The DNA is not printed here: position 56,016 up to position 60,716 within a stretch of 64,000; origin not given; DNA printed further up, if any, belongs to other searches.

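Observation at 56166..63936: Adjacent giant GLUG-repeat surface protein and S8 protease sharing a C-terminal anchoring module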

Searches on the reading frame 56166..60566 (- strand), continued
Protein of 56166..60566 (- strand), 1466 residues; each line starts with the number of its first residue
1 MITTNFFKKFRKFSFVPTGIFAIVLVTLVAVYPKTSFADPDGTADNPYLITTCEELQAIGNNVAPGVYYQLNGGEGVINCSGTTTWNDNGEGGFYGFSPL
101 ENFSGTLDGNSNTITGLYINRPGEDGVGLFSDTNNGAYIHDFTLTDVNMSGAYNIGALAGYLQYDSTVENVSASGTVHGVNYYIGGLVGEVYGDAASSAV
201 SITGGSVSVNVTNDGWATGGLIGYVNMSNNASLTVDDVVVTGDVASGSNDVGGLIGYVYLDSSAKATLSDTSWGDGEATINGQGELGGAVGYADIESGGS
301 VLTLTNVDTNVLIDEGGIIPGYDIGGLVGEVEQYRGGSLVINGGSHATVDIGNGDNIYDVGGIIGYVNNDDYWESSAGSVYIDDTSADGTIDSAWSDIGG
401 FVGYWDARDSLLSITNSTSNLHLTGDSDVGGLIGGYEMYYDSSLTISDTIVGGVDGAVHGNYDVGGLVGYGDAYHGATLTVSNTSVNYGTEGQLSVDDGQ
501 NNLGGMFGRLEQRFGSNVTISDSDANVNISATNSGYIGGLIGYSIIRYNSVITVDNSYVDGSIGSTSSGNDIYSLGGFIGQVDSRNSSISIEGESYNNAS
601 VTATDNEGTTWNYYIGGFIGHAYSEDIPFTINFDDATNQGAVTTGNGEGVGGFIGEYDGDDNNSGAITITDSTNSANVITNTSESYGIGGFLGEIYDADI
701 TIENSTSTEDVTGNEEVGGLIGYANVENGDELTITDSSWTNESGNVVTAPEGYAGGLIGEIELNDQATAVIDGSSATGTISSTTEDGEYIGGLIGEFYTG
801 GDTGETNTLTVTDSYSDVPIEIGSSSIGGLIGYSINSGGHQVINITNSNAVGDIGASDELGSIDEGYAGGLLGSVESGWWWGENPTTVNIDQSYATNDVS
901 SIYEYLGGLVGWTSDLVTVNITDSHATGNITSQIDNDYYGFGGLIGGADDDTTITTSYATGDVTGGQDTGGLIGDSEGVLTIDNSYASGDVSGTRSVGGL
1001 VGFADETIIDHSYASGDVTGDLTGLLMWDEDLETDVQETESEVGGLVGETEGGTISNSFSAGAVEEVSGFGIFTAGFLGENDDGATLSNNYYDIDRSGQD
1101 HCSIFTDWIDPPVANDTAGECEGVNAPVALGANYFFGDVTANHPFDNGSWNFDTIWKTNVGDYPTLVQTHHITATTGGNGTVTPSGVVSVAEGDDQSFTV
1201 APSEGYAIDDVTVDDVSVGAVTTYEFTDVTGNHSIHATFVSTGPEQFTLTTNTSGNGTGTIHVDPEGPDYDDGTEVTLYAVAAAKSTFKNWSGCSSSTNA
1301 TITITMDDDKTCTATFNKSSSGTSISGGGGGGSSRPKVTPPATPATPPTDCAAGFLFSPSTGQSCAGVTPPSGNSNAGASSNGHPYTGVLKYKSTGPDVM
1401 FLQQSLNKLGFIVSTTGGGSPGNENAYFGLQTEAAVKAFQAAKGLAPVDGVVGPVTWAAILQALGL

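Call 45: find_encoding_contigs(protein=P0170, flank=10000, max_places=1)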
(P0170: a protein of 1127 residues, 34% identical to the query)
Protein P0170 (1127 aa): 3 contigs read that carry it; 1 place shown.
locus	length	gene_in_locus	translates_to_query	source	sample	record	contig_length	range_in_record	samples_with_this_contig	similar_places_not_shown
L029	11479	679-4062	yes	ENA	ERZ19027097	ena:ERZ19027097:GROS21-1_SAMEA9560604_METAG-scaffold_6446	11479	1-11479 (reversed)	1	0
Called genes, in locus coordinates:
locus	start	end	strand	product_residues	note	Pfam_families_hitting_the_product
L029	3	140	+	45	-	?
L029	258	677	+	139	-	-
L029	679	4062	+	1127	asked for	PF01471:PG_binding_1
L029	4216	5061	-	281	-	-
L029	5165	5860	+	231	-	-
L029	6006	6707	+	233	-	-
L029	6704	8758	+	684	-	PF13589:HATPase_c_3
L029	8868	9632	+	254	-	-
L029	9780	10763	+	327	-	-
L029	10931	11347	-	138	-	PF07690:MFS_1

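Call 49: search_solved_structures(query=window:56166-60566:-, max_evalue=0.01)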
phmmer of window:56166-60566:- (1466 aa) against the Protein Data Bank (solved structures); distinct sequences matched with E-value up to 0.01: 6.
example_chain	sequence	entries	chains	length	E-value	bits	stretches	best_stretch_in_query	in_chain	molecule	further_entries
7uvl_P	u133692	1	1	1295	3.2e-07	31.9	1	136-328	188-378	LPXTG-motif cell wall anchor domain protein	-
6xjb_A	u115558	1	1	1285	1.5e-06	29.6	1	133-327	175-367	Immunoglobulin A1 protease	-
7jgj_A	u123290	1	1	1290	1.5e-06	29.6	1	133-327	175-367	Immunoglobulin A1 protease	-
6xja_P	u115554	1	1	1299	1.6e-06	29.6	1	133-327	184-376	Immunoglobulin A1 protease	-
7rum_A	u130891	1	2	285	1.5e-05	26.3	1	1385-1462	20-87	Endolysin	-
4lpq_A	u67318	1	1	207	0.00042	21.5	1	1392-1460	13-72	ErfK/YbiS/YcfS/YnhG family protein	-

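Call 69: predict_structure(alignment_id=A3)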
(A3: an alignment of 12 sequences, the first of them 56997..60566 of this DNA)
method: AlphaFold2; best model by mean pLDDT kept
length: 1190 residues; sequences in the alignment: 12
mean_pLDDT: 84.4   pTM: 0.80
mean pLDDT of the five models: 84.4, 84.4, 84.0, 83.1, 82.3
residues with pLDDT >= 90: 698; 70-90: 310; 50-70: 82; < 50: 100
segments of 3 or more residues with pLDDT < 50: 1-17, 27-38, 1034-1037, 1126-1190
pLDDT, mean of each block of 10 residues (from residue 1): 30 43 49 42 89 89 89 92 76 75 94 94 88 93 95 94 94 95 93 89 96 92 96 97 91 97 96 88 92 93 97 81 93 94 96 79 95 81 97 87 95 97 93 96 97 93 95 96 96 85 95 96 96 89 95 97 83 89 95 97 75 88 88 97 86 93 85 92 81 94 93 87 92 95 59 88 93 91 68 92 86 92 85 90 96 82 78 86 84 94 89 94 95 75 94 94 91 93 92 92 93 89 63 54 91 89 84 87 83 82 74 77 55 30 37 33 29 34 29
secondary structure, 60 per line:
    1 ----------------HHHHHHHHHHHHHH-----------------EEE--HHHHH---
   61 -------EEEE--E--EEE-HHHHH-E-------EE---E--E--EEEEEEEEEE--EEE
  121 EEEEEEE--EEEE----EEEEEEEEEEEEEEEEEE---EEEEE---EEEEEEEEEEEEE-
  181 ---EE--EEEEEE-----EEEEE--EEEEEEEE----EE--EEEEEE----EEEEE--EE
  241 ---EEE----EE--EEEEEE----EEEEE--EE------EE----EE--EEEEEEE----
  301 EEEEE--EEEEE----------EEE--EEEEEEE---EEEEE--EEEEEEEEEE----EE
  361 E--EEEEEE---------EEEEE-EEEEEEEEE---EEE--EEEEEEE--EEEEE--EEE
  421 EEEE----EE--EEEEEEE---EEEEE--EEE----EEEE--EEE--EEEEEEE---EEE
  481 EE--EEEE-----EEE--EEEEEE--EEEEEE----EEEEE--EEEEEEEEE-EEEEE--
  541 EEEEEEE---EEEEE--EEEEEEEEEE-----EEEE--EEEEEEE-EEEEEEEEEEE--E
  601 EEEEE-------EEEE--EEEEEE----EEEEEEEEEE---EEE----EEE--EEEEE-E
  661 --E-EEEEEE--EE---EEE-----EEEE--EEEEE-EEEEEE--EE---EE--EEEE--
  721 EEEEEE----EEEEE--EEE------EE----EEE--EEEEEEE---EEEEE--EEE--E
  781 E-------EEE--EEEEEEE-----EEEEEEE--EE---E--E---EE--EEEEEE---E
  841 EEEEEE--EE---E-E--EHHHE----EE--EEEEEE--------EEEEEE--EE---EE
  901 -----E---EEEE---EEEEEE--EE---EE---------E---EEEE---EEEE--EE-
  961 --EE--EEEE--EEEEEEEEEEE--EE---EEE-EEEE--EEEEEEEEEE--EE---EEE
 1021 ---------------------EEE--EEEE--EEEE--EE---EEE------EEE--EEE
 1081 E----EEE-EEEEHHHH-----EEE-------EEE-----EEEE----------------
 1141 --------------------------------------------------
elements in order (helices of 4 or more, strands of 3 or more residues): H17-30 E48-50 H53-57 E68-71 E77-79 H81-85 E106-115 E118-127 E130-133 E138-155 E159-163 E167-179 E188-193 E199-203 E206-213 E222-227 E232-236 E244-246 E255-260 E265-269 E290-296 E301-305 E308-312 E323-325 E328-334 E338-342 E345-354 E359-361 E364-369 E379-383 E385-393 E397-399 E402-408 E411-415 E418-424 E433-439 E443-447 E450-452 E457-460 E463-465 E468-474 E478-482 E485-488 E494-496 E499-504 E507-512 E517-521 E524-532 E534-538 E541-547 E551-555 E558-567 E573-576 E579-585 E587-597 E600-605 E613-616 E619-624 E629-638 E642-644 E649-651 E654-658 E665-670 E678-680 E686-689 E692-696 E698-703 E715-718 E721-726 E731-735 E738-740 E753-755 E758-764 E768-772 E775-777 E789-791 E794-800 E806-812 E831-836 E840-846 E872-877 E886-891 E910-913 E917-922 E945-948 E952-955 E967-970 E973-983 E991-993 E995-998 E1001-1010 E1018-1020 E1042-1044 E1047-1050 E1053-1056 E1064-1066 E1073-1075 E1078-1081 E1086-1088 E1090-1093 H1094-1097 E1103-1105 E1113-1115 E1121-1124
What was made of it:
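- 57192..60434 (-): Right-handed beta-helix body (aa ~45-1125). About 28 GLUG rungs of ~35 aa, net charge about -168, almost no Lys or Arg. AF2 pLDDT 84.4, pTM 0.80 (call 69).
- On GLUG repeat / right-handed beta-helix surface proteins: AF2 pLDDT 84.4, pTM 0.80, all-beta with about 3 strands per repeat (call 69).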

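Call 72: fold_search(model_id=the predicted structure, library=pdb)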
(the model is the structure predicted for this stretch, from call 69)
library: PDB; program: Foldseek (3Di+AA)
matches with E <= 10: 191; with E <= 0.001: 0
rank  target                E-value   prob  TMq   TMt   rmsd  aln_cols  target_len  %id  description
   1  7uvk                  1.5e-02  0.99  0.14  0.13  10.0       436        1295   13  G. haemolysans IgA1 protease (released 2022-11-23)
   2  3n6z                  3.7e-02  1.00  0.18  0.59   5.2       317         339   17  Crystal structure of a putative immunoglobulin A1 protease (BACOVA_03286) from Bacteroides ovatus at 1.30 A resolution (released 2010-07-21)
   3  7uvl_P                3.9e-02  0.93  0.13  0.12  10.1       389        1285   14  IgA1 Protease with IgA1 substrate (released 2022-11-23)
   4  9qe7                  8.1e-02  0.08  0.14  0.12  25.2      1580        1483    9  Membrane-distal part of extracellular domain of the Fap2 autotransporter adhesin from Fusobacterium nucleatum ATCC23726 (released 2025-07-30)
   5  7dmk_D                1.3e-01  0.12  0.12  0.17  24.8       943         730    8  PL6 alginate lyase BcAlyPL6 (released 2021-10-06)
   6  6xjb                  1.7e-01  0.60  0.12  0.11  11.0       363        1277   16  IgA1 Protease (released 2020-12-09)
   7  1dab                  3.7e-01  0.35  0.19  0.34  12.2       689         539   12  The Structure of Bordetella Pertussis Virulence Factor P.69 Pertactin (released 1999-12-15)
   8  2iou_G                4.5e-01  0.51  0.22  0.43  11.6       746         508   11  Major Tropism Determinant P1 (Mtd-P1) Variant Complexed with Bordetella brochiseptica Virulence Factor Pertactin extra (released 2007-10-23)
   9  3eqn_A                4.5e-01  0.03  0.08  0.11  22.6       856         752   10  Crystal structure of beta-1,3-glucanase from Phanerochaete chrysosporium (Lam55A) (released 2009-02-03)
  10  7dmk_C                4.9e-01  0.09  0.15  0.22  25.3       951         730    7  PL6 alginate lyase BcAlyPL6 (released 2021-10-06)
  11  8bwk_D                5.6e-01  0.05  0.11  0.16  28.3      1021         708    8  Metagenomic derived PL6 alginate lyase (released 2023-12-20)
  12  7jw4_A                5.6e-01  0.04  0.08  0.14  18.5       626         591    8  Crystal structure of PdGH110B in complex with D-galactose (released 2020-11-04)
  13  7jgj_A                5.9e-01  0.47  0.10  0.09  11.8       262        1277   17  IgA1 Protease in complex with neutralizing mAb (released 2020-12-09)
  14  8egr_A                6.7e-01  0.33  0.23  0.38  10.2       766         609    9  Upper tail structure of Staphylococcus phage Andhra (released 2022-12-14)
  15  7dmk_B                6.7e-01  0.08  0.14  0.20  30.1      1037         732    8  PL6 alginate lyase BcAlyPL6 (released 2021-10-06)
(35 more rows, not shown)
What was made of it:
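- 57192..60434 (-): Foldseek top hits are IgA1-protease GLUG domains and other beta-helices (call 72).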

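Call 76: find_encoding_contigs(protein=P0210, flank=10000, max_places=1)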
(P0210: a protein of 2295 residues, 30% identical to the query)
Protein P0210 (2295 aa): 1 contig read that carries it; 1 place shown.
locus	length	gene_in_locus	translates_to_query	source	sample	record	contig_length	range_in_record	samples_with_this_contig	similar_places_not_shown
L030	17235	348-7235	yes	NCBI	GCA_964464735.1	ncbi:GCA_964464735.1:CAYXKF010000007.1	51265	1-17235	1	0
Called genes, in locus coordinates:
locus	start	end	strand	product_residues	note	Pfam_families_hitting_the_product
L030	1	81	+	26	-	?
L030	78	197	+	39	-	-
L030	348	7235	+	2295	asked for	PF07581:Glug (faint), PF01833:TIG, PF05342:Peptidase_M26_N (weak), PF13205:Big_5, PF01471:PG_binding_1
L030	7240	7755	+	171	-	PF06983:3-dmu-9_3-mt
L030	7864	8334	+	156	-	-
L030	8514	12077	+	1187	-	PF20009:GEVED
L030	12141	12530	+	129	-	-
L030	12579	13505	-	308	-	PF14226:DIOX_N, PF03171:2OG-FeII_Oxy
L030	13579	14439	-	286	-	PF10672:Methyltrans_SAM (weak), PF03602:Cons_hypoth95 (weak)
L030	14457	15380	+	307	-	PF01522:Polysacc_deac_1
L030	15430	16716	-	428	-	PF18962:Por_Secre_tail (weak)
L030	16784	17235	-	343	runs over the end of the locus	PF00294:PfkB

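Call 77: find_encoding_contigs(protein=P0229, flank=10000, max_places=1)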
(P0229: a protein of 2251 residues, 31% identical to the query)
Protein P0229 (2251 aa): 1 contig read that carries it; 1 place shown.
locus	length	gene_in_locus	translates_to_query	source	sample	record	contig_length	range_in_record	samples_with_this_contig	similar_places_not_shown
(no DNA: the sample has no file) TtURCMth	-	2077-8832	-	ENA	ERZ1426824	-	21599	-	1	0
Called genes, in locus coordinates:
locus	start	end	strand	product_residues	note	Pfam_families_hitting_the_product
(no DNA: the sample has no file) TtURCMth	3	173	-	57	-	?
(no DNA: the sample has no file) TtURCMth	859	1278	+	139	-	-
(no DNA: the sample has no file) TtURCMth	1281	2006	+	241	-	-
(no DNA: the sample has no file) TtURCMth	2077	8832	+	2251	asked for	PF05342:Peptidase_M26_N (faint), PF07581:Glug (faint), PF00041:fn3, PF01471:PG_binding_1 (weak)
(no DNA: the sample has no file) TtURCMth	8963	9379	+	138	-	PF07291:MauE (faint), PF07681:DoxX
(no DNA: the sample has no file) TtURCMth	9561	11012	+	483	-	PF03193:RsgA_GTPase (faint), PF13481:AAA_25 (faint), PF00005:ABC_tran, PF13191:AAA_16 (faint), PF13476:AAA_23 (faint), PF02463:SMC_N (weak), PF13304:AAA_21 (weak), PF00005:ABC_tran, +4 more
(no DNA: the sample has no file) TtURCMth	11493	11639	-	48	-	PF18919:DUF5670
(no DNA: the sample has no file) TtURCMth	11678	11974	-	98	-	PF02325:CCB3_YggT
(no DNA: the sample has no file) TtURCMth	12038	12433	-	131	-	-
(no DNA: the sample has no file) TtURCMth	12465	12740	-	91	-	-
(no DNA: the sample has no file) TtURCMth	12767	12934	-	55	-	-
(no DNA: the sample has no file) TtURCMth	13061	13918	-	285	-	PF00270:DEAD, PF00271:Helicase_C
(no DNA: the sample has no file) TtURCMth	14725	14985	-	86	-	-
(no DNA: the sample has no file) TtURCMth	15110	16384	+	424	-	PF00070:Pyr_redox (faint), PF00890:FAD_binding_2, PF01134:GIDA (faint), PF01266:DAO (faint), PF03486:HI0933_like, PF07992:Pyr_redox_2, PF12831:FAD_oxidored, PF22780:HI0933_like_1st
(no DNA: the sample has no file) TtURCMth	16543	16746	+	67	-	PF00313:CSD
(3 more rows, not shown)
